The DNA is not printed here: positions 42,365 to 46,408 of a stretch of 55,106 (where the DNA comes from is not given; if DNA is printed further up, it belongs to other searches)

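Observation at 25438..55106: Tandem giant ORFs (at least 4197 aa and about 5628 aa) encoding GLUG-repeat beta-helix surface proteins fill about 54% of the window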

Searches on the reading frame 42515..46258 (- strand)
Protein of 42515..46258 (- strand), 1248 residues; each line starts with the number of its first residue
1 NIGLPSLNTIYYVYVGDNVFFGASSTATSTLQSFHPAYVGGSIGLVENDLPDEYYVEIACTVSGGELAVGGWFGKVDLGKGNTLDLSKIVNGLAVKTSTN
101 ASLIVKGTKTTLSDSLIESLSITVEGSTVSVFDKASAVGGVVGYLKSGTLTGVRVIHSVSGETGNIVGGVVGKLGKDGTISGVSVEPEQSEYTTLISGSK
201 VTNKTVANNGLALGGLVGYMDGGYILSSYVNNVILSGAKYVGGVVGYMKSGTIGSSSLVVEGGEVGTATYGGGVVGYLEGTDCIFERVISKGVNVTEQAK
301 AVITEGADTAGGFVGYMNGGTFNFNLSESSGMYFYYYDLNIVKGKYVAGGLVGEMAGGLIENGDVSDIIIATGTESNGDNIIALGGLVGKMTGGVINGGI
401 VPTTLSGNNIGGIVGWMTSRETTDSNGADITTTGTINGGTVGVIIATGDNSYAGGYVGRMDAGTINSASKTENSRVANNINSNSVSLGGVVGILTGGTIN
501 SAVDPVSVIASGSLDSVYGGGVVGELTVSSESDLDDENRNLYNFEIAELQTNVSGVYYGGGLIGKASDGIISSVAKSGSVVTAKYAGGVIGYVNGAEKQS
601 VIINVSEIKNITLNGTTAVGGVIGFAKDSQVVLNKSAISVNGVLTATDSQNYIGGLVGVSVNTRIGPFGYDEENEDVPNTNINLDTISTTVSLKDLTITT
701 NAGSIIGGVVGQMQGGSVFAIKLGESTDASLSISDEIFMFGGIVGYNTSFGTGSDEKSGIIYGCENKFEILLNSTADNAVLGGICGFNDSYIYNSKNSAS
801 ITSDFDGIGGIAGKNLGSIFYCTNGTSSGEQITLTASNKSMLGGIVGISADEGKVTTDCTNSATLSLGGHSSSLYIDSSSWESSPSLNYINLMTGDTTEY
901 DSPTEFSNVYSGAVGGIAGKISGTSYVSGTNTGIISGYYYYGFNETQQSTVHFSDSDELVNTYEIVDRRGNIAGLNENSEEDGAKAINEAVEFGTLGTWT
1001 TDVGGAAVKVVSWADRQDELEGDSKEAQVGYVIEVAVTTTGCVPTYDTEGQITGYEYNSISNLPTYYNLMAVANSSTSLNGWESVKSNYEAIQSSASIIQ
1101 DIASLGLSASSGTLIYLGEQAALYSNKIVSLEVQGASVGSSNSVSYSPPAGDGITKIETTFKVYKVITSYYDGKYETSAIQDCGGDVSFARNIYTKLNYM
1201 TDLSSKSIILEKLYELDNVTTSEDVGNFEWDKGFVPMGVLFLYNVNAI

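Call 38: search_protein_representatives(protein=window:42515-46114:-)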
Query: 1200 residues. Proteins with E-value up to 0.001 (for the whole library): 31; up to 1e-10: 4; up to 1e-30: 2. The best 31 are listed.
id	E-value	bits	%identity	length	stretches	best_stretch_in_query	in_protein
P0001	0.0e+00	2526.3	78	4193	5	1-1200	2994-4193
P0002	4.7e-48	180.4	44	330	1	399-718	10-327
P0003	8.9e-15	70.2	34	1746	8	124-280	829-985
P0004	2.5e-11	58.8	39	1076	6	158-226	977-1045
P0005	9.8e-10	53.5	33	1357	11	496-612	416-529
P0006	8.1e-09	50.5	32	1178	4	336-577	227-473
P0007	2.3e-08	49.0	33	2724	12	153-230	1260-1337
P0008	5.6e-08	47.7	38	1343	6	401-563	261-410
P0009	1.4e-06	43.0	34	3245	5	117-455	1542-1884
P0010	1.7e-06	42.7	28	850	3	533-621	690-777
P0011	7.5e-06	40.6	32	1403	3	381-611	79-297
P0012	8.5e-06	40.5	34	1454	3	494-667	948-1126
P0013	9.4e-06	40.3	30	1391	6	149-281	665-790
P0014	1.0e-05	40.2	44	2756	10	159-231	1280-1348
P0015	1.4e-05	39.8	35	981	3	88-213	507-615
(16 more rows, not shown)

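Call 41: find_encoding_contigs(protein=P0001, flank=10000, max_places=6)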
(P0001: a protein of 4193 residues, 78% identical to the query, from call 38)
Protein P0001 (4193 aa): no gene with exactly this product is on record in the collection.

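Call 97: predict_structure(alignment_id=A6)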
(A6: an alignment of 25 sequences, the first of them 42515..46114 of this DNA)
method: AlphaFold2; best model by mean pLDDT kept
length: 1200 residues; sequences in the alignment: 25
mean_pLDDT: 48.3   pTM: 0.46
mean pLDDT of the five models: 48.3, 47.3, 45.7, 45.6, 38.6
residues with pLDDT >= 90: 32; 70-90: 184; 50-70: 267; < 50: 717
segments of 3 or more residues with pLDDT < 50: 1-83, 85-87, 143-145, 150-161, 242-254, 281-292, 323-331, 358-361, 376-381, 385-388, 398-403, 419-430, 453-457, 482-493, 587-590, 611-645, 665-682, 697-723, 737-750, 764-782, 794-997, 1002-1004, 1008-1200
pLDDT, mean of each block of 10 residues (from residue 1): 40 40 40 43 38 45 45 42 52 83 78 74 89 74 51 30 81 85 73 90 76 63 88 75 38 56 88 73 42 63 88 65 47 70 84 50 70 50 49 51 52 56 40 60 70 48 58 76 45 50 73 80 60 79 71 58 71 74 54 54 58 39 30 28 51 59 49 41 51 46 29 33 51 49 42 58 41 39 52 44 33 39 25 30 33 28 25 27 27 29 27 26 27 35 28 23 31 29 21 42 44 31 33 43 37 27 25 24 24 27 28 23 25 32 38 35 34 27 25 23
secondary structure, 60 per line:
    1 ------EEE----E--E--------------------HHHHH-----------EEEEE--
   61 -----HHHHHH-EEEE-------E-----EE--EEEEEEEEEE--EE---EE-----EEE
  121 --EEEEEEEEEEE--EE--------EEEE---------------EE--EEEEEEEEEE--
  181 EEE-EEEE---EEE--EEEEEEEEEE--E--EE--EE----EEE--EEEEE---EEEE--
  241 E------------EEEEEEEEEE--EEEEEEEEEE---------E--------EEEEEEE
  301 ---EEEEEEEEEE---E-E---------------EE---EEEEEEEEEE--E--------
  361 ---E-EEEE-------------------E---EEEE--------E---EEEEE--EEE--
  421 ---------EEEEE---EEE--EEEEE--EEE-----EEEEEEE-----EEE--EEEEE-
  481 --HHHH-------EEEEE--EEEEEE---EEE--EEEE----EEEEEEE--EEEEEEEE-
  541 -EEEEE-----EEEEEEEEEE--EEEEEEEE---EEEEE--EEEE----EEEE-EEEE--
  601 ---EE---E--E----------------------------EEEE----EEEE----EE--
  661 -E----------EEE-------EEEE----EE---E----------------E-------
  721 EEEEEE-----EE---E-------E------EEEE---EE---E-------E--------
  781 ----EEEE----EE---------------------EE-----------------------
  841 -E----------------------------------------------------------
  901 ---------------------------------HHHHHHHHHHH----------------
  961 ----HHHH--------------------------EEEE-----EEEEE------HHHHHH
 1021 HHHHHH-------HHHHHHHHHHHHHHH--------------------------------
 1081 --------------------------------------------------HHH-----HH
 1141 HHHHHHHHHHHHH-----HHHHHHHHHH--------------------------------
elements in order (helices of 4 or more, strands of 3 or more residues): E7-9 H38-42 E54-58 H66-71 E73-76 E94-103 E118-120 E123-133 E146-149 E169-178 E181-183 E185-188 E192-194 E197-206 E222-224 E227-231 E235-238 E254-263 E266-275 E294-300 E304-313 E340-349 E366-369 E393-396 E409-413 E416-418 E430-434 E438-440 E443-447 E450-452 E458-464 E470-472 E475-479 H483-486 E494-498 E501-506 E510-512 E515-518 E523-529 E532-539 E542-546 E552-561 E564-571 E575-579 E582-585 E590-593 E595-598 E641-644 E649-652 E673-675 E683-686 E721-726 E752-755 E785-788 H934-944 H965-968 E995-998 E1004-1008 H1015-1026 H1034-1048 H1139-1153 H1159-1168

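Call 99: fold_search(model_id=the predicted structure, library=pdb)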
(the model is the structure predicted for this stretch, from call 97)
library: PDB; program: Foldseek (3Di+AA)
matches with E <= 10: 8; with E <= 0.001: 0
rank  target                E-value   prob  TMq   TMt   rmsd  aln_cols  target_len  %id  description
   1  6ody_A                1.4e+00  0.02  0.09  0.12  18.9       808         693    6  Cryo-EM structure of Helicobacter pylori VacA hexamer (released 2019-09-25)
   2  9l5s_R                2.0e+00  0.04  0.03  0.08  35.4       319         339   13  Cryo-EM structure of the thermophile spliceosome (state B*Q1) (released 2025-03-12)
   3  9l5r_R                3.5e+00  0.03  0.03  0.09  34.9       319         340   13  Cryo-EM structure of the thermophile spliceosome (state ILS) (released 2025-03-12)
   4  7koh_D                5.4e+00  0.04  0.15  0.25  18.0       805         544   11  Crystal structure of antigen 43 from Escherichia coli EDL933 (released 2022-03-09)
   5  8vbb_A                5.4e+00  0.01  0.13  0.15  18.8      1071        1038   13  The secreted adhesin EtpA of Enterotoxigenic Escherichia coli in complex with the mouse mAb 1G05 (released 2024-09-04)
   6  3ak5_D                7.7e+00  0.02  0.14  0.16  17.3       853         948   10  Hemoglobin protease (Hbp) passenger missing domain-2 (released 2010-10-06)
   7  3eqn_A                8.0e+00  0.01  0.09  0.13  24.3       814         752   10  Crystal structure of beta-1,3-glucanase from Phanerochaete chrysosporium (Lam55A) (released 2009-02-03)
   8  3gq8                  8.4e+00  0.01  0.09  0.14  19.3       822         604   10  Crystal Structure of the Bacteriophage phi29 gene product 12 N-terminal fragment in complex with 2-(N-cyclohexylamino)et (released 2009-05-26)

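Call 115: search_protein_families(library=ncbifam, proteins=[window:42515-46258:-], max_evalue=0.1)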
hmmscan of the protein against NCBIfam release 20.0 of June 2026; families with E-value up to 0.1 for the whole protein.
window:42515-46258:- (1248 aa): 1 family
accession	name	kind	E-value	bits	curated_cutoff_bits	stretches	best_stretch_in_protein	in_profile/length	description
TIGR04545.1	rSAM_ahbD_hemeb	equivalog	0.056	12.9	500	0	91-155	73-133/339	heme b synthase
